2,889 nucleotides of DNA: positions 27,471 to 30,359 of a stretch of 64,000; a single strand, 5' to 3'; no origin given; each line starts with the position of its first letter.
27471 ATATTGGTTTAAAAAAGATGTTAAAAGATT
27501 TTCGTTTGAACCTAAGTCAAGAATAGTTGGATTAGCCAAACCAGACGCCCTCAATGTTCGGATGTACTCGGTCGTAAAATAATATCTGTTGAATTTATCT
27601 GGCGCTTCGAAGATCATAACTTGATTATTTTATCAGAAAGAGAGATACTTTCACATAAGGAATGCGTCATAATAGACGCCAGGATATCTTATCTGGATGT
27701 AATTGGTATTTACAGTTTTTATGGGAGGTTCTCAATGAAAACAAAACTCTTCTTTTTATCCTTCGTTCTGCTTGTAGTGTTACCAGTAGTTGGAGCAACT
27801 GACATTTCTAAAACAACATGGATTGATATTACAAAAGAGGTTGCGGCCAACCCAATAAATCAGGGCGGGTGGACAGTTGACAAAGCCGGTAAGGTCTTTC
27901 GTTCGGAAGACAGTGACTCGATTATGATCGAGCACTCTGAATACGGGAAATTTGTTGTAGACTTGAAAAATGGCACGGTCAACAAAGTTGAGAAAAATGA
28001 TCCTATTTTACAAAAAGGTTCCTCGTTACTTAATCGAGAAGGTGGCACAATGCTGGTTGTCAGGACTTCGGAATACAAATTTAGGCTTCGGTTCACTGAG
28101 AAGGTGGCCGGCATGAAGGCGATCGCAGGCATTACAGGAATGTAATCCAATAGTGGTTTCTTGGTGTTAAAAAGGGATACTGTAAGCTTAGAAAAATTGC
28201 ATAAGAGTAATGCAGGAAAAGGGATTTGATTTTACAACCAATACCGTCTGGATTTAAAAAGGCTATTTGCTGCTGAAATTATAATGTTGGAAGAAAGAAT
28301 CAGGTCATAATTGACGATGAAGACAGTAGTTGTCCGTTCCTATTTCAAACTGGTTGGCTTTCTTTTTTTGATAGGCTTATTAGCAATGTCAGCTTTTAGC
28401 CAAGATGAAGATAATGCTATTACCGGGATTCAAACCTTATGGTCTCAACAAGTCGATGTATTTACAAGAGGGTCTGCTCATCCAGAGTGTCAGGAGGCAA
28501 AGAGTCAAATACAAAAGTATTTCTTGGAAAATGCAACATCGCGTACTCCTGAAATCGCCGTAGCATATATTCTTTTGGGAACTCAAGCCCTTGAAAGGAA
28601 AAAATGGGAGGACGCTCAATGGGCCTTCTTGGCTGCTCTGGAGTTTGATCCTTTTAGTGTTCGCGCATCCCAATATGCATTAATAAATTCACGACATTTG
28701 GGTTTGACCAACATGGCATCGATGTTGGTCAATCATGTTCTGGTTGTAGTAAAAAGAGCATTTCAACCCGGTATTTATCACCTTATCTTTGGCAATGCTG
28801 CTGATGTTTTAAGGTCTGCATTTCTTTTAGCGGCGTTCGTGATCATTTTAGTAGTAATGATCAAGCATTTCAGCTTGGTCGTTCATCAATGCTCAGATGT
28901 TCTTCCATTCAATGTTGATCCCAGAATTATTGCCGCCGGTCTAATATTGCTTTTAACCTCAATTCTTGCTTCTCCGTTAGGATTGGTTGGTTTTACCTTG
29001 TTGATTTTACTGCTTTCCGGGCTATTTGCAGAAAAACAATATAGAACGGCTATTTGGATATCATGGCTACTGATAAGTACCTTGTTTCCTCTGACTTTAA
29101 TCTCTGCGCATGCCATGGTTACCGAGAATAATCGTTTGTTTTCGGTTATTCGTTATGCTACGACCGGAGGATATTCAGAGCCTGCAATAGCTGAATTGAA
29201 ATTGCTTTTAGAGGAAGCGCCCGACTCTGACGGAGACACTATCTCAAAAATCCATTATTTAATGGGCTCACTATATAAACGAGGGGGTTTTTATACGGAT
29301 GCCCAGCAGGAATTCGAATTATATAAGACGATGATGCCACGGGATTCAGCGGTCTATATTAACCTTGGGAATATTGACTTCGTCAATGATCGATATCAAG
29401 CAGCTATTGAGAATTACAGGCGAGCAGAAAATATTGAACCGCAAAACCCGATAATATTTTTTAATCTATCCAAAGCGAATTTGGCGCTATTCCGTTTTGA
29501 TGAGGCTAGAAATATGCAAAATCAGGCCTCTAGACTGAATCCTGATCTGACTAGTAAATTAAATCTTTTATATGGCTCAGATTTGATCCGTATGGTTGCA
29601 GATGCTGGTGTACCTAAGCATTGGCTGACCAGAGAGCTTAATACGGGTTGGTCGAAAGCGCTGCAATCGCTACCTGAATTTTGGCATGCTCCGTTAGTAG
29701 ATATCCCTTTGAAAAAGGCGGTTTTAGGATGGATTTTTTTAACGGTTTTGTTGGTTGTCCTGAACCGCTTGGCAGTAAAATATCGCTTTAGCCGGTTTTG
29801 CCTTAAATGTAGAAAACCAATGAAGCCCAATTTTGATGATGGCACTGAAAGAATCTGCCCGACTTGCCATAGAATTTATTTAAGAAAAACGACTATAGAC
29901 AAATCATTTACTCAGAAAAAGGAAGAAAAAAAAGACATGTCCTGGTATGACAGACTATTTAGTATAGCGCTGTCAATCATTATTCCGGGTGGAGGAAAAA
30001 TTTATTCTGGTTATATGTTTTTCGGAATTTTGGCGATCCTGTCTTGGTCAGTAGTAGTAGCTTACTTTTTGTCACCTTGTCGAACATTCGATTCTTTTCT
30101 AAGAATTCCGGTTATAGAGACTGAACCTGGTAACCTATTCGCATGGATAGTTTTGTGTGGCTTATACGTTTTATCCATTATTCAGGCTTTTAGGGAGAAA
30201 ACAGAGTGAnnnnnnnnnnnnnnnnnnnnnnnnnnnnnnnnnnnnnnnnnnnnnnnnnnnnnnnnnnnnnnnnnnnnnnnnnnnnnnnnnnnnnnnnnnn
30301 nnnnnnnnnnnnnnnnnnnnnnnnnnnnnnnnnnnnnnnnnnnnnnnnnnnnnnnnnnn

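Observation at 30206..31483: Inverted-topology pseudopilin: cytoplasmic DUF4388 domain - TM - periplasmic GspG-like domain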

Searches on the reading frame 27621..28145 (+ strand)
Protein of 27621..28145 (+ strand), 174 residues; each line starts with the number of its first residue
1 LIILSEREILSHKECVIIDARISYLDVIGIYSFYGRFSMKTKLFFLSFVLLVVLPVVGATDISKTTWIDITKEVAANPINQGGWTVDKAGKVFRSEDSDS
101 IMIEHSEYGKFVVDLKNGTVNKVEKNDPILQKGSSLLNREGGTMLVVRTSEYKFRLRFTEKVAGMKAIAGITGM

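Call 3: search_protein_families(library=pfam, proteins=[window:27621-28145:+], max_evalue=1)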
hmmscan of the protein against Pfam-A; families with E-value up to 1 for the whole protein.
window:27621-28145:+ (174 aa): 2 families
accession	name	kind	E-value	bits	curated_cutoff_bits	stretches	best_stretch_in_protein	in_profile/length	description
PF16386.10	DUF4995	-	0.032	14.7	28.4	1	39-95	1-57/73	Domain of unknown function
PF18675.7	HepII_C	-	0.14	12.6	26.1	0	79-98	48-67/88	Heparinase II C-terminal domain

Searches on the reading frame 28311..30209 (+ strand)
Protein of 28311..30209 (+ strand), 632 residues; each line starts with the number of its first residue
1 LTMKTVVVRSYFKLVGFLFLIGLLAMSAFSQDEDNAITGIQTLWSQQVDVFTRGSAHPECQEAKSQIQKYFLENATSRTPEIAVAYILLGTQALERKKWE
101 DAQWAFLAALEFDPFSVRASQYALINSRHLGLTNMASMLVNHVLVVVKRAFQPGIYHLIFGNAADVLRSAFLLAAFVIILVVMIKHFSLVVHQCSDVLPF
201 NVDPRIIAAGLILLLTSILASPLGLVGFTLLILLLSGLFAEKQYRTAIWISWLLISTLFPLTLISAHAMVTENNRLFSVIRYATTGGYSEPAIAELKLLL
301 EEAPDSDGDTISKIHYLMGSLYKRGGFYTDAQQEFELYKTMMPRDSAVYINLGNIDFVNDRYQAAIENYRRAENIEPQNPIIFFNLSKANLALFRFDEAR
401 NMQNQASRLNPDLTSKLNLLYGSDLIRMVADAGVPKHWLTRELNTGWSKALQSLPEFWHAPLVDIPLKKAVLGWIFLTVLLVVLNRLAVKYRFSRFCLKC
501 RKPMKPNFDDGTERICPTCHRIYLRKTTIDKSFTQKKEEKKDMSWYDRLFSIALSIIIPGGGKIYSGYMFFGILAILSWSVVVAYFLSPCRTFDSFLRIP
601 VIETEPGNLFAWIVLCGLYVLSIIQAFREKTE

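Call 3: search_protein_families(library=pfam, proteins=[window:28311-30209:+], max_evalue=1)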
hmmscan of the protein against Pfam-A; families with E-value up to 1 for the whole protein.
window:28311-30209:+ (632 aa): 12 families
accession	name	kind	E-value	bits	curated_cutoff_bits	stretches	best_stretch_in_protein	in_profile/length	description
PF07719.23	TPR_2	-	4.3e-12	45.6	27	2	347-379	2-34/34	Tetratricopeptide repeat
PF13414.12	TPR_11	-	2.2e-08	34.1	26.8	1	353-391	1-39/42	TPR repeat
PF13181.12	TPR_8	-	1.9e-06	28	25.7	2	348-379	3-34/34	Tetratricopeptide repeat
PF13424.12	TPR_12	-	3.9e-06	27.4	30.1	1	347-409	4-74/77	Tetratricopeptide repeat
PF13432.12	TPR_16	-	0.00018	22.3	32.7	2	316-380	1-65/65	Tetratricopeptide repeat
PF14559.12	TPR_19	-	0.0002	22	25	1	360-412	5-57/68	Tetratricopeptide repeat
PF13431.12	TPR_17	-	0.00037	21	24.4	0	72-103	2-33/34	Tetratricopeptide repeat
PF10516.15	SHNi-TPR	-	0.00053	19.9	21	1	348-372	3-27/38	SHNi-TPR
PF13428.12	TPR_14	-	0.00078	20.3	23.5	0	349-388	4-43/44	Tetratricopeptide repeat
PF00515.34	TPR_1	-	0.0013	18.9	27.8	1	348-379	3-34/34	Tetratricopeptide repeat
PF23914.1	TPR_CcmH_CycH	-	0.0018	18.6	42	1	343-391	47-95/158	Cytochrome c-type biogenesis protein H TPR domain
PF12773.13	DZR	-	0.13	12.8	27.3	1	494-522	12-33/45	Double zinc ribbon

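Call 4: search_protein_families(library=ncbifam, proteins=[window:28311-30209:+], max_evalue=1)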
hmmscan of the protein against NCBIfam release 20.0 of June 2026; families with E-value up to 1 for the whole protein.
window:28311-30209:+ (632 aa): 20 families
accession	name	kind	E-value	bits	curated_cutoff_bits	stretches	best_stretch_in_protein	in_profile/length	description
NF033920.0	C39_PA2778_fam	equivalog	5e-10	39.2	150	2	329-411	173-255/255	PA2778 family cysteine peptidase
TIGR02917.1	PEP_TPR_lipo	equivalog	4.5e-08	31.4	312.2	2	292-411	722-834/899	XrtA/PEP-CTERM system TPR-repeat protein PrsT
TIGR02552.1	LcrH_SycD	equivalog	5.1e-07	29.5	104.8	1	320-408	27-114/136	SycD/LcrH family type III secretion system chaperone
NF040959.1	MamA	equivalog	5.7e-07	29.2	200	1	301-412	61-171/204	magnetosome protein MamA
NF008391.2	PRK11189.1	equivalog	7.2e-07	29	250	2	250-387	5-140/297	lipoprotein NlpI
NF047371.1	FlcA_CTERM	equivalog_domain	0.00019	20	300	1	328-399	415-492/646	periplasmic flagellar collar protein FlcA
TIGR02521.1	type_IV_pilW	equivalog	0.00062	19.4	154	1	312-418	65-173/234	type IV pilus biogenesis/stability protein PilW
NF008757.0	PRK11788.1-5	equivalog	0.0027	16.9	363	1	61-121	158-218/388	lipopolysaccharide assembly protein LapB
NF033762.1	social_mot_Tgl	equivalog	0.0055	16.1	225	1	287-395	45-148/252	social motility TPR repeat lipoprotein Tgl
TIGR00540.1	TPR_hemY_coli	hypoth_equivalog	0.012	14.4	142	1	59-114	302-357/385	heme biosynthesis-associated TPR protein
NF047507.1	TPR_BatC_Lepto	exception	0.016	14.7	175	1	350-422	28-103/214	TPR repeat-containing protein BatC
NF052312.1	T9SS_PorW_SprE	equivalog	0.029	13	250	1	308-373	286-355/716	type IX secretion system periplasmic lipoprotein PorW/SprE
TIGR00990.1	3a0801s09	subfamily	0.031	12.9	757.25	1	329-408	382-461/615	mitochondrial import receptor subunit TOM70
NF052230.1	T9SS_PorE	exception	0.04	12.2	600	1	283-393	29-138/648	PorE family type IX secretion system protein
NF033758.1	gliding_GltE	equivalog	0.048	12.6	225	1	313-415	223-325/411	adventurous gliding motility TPR repeat lipoprotein GltE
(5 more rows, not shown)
